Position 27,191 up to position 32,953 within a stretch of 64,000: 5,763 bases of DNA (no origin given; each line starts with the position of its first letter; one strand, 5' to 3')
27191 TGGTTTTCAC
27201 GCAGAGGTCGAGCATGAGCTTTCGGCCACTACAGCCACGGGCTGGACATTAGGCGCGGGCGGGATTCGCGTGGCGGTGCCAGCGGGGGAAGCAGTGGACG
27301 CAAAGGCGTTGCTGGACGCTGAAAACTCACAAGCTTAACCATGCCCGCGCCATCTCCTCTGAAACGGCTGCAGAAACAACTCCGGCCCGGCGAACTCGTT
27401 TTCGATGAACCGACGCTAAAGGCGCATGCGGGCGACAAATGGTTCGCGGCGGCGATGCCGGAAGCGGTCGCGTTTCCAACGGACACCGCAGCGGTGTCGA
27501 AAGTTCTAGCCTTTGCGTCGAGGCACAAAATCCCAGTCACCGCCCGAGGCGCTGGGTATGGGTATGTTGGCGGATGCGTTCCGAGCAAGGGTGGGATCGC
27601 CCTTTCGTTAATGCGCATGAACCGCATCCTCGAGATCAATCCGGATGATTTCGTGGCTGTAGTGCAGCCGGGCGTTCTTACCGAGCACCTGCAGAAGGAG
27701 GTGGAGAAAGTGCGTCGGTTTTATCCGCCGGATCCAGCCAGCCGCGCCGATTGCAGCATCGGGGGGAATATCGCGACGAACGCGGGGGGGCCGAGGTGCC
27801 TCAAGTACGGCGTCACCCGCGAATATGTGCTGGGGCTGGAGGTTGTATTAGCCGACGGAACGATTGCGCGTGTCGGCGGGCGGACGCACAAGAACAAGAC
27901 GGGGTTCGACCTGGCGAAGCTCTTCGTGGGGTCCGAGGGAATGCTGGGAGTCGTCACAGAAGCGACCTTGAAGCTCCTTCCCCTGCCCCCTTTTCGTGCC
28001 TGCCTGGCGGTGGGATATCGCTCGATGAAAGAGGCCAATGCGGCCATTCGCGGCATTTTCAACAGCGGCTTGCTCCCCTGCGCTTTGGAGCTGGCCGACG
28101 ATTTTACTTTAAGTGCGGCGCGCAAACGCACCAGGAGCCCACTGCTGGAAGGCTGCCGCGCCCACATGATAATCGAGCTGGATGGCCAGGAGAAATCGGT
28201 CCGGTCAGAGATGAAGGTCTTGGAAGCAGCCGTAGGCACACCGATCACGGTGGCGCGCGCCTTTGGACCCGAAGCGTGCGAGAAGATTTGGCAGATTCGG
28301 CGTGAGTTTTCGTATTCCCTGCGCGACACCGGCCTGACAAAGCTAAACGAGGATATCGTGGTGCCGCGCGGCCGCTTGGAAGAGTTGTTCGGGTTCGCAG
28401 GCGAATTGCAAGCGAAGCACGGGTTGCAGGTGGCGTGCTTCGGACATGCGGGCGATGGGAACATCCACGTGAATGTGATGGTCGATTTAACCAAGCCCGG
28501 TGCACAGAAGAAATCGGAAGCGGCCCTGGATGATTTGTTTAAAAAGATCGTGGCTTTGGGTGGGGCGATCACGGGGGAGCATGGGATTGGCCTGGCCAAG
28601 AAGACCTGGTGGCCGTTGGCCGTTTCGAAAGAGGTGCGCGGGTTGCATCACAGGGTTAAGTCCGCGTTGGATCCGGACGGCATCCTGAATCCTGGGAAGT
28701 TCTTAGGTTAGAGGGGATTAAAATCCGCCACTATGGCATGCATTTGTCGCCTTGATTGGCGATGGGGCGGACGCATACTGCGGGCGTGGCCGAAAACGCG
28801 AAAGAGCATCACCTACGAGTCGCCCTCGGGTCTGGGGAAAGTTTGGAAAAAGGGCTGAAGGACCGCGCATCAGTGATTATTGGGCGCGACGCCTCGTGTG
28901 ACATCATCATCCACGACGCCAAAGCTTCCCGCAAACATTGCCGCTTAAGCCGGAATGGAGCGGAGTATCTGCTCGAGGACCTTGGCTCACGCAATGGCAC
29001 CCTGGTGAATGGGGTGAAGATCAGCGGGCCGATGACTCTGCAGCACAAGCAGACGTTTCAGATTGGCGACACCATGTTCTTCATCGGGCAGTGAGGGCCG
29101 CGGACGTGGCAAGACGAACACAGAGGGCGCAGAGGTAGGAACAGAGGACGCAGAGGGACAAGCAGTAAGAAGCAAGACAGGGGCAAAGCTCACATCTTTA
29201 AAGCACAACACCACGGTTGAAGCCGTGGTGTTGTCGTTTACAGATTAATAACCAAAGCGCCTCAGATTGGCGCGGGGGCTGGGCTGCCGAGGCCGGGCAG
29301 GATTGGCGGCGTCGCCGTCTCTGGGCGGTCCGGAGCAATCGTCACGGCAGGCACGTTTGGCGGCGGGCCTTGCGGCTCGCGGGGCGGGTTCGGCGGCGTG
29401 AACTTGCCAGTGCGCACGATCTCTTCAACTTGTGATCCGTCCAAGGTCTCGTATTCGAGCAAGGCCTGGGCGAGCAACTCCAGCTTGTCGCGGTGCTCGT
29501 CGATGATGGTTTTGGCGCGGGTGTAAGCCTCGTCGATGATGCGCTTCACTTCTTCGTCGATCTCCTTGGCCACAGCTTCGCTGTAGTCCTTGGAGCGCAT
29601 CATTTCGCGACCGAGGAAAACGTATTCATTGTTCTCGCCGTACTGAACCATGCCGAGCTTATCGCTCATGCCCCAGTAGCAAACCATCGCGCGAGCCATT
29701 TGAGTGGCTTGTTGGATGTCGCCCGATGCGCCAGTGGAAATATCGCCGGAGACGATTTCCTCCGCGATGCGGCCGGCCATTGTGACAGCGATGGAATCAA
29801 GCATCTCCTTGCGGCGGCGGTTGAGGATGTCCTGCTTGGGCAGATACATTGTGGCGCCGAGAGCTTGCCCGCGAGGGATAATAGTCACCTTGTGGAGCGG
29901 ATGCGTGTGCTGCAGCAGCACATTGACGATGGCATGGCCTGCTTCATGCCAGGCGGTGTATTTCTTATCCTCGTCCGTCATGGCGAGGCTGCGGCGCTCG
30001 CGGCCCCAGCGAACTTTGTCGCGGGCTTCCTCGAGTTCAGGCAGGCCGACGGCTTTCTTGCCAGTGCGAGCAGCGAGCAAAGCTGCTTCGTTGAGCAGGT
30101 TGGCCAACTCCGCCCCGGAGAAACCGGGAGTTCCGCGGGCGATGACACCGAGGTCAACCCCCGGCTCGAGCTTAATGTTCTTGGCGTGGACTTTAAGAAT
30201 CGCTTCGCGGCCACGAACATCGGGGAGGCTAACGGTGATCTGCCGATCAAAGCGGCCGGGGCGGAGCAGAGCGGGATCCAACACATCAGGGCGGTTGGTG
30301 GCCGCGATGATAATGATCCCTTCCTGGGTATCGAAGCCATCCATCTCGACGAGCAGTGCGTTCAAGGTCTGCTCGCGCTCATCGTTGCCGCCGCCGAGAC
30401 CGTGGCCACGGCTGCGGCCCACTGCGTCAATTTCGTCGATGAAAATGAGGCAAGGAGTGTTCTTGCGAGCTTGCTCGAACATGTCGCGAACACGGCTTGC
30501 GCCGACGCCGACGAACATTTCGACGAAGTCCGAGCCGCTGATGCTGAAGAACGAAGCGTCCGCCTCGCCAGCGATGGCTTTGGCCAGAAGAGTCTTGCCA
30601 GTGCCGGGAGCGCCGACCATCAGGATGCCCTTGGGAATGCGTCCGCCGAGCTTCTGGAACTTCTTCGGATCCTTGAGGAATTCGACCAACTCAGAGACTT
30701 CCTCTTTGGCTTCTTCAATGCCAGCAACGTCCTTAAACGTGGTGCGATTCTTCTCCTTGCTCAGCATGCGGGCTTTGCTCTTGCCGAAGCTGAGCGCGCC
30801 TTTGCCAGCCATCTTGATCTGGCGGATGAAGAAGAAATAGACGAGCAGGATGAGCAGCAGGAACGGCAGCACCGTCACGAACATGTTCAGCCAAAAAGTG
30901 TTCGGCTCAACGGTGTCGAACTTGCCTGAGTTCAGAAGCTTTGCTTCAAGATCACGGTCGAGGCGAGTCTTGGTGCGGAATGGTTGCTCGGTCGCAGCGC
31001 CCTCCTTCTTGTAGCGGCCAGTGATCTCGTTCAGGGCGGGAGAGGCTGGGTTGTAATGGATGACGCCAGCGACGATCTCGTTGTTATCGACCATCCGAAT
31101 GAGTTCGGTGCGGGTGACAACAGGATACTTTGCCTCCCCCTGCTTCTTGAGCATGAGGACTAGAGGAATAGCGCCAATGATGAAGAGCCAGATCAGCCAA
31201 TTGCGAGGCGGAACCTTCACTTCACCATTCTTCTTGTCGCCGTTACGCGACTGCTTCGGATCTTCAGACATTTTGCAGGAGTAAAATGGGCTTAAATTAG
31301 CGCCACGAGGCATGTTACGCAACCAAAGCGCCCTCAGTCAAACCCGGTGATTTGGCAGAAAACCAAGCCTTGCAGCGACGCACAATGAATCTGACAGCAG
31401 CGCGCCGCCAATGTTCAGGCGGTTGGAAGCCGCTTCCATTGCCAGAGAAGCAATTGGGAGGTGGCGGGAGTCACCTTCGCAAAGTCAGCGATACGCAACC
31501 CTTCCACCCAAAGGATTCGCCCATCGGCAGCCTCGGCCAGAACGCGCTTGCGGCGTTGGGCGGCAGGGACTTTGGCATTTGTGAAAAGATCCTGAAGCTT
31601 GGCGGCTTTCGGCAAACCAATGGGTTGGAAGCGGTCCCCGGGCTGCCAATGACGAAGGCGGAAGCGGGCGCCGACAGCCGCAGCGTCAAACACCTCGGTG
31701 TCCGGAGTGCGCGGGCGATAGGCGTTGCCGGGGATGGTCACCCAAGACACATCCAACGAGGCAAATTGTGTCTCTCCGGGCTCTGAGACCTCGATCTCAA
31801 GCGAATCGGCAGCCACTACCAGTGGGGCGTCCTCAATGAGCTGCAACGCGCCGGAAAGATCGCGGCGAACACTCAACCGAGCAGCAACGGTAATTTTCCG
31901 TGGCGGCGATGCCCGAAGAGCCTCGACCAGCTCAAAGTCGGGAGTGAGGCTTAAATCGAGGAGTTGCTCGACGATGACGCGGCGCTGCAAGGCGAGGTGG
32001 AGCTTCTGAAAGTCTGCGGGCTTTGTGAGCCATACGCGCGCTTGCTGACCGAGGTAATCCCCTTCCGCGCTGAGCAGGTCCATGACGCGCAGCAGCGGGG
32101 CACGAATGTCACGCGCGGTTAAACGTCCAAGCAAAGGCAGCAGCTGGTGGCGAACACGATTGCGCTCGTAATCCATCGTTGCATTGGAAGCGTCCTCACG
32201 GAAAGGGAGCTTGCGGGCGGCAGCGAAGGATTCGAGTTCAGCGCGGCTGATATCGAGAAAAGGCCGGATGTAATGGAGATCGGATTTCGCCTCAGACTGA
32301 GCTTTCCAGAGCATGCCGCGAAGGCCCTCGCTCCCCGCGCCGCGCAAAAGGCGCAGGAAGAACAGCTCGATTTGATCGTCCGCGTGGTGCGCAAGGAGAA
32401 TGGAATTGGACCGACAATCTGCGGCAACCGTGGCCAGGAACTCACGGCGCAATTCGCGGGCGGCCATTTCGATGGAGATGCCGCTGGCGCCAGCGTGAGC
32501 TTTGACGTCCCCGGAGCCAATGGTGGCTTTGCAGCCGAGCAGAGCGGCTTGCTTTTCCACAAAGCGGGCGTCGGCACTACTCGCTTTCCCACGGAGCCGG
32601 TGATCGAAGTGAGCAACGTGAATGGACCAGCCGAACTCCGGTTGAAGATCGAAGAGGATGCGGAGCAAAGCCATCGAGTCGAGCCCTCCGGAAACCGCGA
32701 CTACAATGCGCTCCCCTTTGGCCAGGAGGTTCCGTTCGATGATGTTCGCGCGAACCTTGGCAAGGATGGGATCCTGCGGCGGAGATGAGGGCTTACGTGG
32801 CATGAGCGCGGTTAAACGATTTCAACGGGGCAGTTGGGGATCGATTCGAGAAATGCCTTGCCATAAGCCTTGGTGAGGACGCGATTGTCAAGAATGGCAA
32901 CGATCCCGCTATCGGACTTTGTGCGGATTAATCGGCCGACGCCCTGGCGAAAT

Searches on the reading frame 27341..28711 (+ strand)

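Call 61: search_protein_families(library=pfam, proteins=[window:27341-28711:+], max_evalue=0.00001)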
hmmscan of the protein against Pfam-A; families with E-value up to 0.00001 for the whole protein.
window:27341-28711:+ (456 aa): 2 families
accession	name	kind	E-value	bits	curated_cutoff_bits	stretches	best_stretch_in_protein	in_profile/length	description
PF02913.24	FAD-oxidase_C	-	2.6e-53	181.7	21.2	1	216-453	2-247/248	FAD linked oxidases, C-terminal domain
PF01565.28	FAD_binding_4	-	6.6e-43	146.2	26.4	1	40-178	1-138/139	FAD binding domain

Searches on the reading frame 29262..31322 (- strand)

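Call 61: search_protein_families(library=pfam, proteins=[window:29262-31322:-], max_evalue=0.00001)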
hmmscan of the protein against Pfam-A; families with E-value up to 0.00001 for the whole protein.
window:29262-31322:- (686 aa): 3 families
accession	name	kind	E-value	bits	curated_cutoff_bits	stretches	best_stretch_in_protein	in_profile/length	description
PF01434.24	Peptidase_M41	-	8e-73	244.8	29.9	1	448-635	3-191/191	Peptidase family M41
PF00004.35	AAA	-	2.7e-45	154.4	21.2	1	233-365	1-130/131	ATPase family associated with various cellular activities (AAA)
PF17862.7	AAA_lid_3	-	3.2e-11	43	27.2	1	389-431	2-44/45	AAA+ lid domain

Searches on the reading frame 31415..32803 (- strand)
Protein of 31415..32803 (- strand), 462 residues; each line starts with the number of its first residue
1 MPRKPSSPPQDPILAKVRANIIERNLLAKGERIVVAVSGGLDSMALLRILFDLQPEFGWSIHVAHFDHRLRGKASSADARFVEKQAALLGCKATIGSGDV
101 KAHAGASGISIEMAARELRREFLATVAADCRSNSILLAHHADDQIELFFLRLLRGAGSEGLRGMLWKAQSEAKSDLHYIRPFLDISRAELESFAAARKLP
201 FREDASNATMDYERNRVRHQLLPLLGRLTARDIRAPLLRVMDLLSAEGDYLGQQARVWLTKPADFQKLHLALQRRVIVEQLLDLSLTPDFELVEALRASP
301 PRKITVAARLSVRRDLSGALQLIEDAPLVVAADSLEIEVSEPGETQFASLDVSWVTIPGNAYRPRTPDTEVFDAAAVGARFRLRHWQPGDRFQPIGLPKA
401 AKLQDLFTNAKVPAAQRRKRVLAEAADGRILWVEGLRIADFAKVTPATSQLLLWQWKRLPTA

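Call 62: search_protein_families(library=pfam, proteins=[window:31415-32803:-], max_evalue=0.00001)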
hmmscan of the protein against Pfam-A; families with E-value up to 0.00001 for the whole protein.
window:31415-32803:- (462 aa): 2 families
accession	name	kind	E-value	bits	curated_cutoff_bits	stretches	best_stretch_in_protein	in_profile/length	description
PF01171.26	ATP_bind_3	-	9.8e-50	169.2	27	1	33-220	2-182/182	PP-loop family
PF11734.13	TilS_C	-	2.1e-11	43.5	22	1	382-450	2-69/74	TilS substrate C-terminal domain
